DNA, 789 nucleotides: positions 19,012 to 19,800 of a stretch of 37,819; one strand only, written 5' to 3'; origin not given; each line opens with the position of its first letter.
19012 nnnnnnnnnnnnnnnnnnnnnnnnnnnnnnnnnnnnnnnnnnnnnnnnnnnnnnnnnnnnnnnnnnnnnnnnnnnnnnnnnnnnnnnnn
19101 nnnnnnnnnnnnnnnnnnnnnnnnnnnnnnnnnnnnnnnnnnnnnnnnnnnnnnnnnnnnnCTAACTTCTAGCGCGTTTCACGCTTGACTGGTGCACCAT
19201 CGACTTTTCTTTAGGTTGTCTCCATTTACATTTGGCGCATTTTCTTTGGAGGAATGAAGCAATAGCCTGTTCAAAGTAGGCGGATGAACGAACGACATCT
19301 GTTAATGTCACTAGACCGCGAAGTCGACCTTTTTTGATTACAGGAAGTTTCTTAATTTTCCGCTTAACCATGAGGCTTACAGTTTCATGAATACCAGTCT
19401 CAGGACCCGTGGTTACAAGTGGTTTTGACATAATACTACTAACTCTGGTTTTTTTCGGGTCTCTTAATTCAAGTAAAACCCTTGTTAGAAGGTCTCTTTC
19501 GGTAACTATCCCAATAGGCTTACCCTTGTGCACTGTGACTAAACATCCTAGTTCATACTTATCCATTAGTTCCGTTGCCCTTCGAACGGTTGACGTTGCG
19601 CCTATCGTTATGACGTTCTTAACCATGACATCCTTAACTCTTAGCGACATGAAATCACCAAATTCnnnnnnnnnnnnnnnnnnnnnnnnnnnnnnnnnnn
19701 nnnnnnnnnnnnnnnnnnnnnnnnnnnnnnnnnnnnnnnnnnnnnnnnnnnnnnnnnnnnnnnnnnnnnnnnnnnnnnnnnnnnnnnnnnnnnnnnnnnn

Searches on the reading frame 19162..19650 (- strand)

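Call 37: search_protein_families(library=pfam, proteins=[window:19162-19650:-], max_evalue=0.001)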
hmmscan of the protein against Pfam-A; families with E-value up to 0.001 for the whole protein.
window:19162-19650:- (162 aa): 1 family
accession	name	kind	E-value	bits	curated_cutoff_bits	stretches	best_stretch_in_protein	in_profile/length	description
PF00571.33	CBS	-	1.7e-26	92.7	24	2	5-58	1-55/57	CBS domain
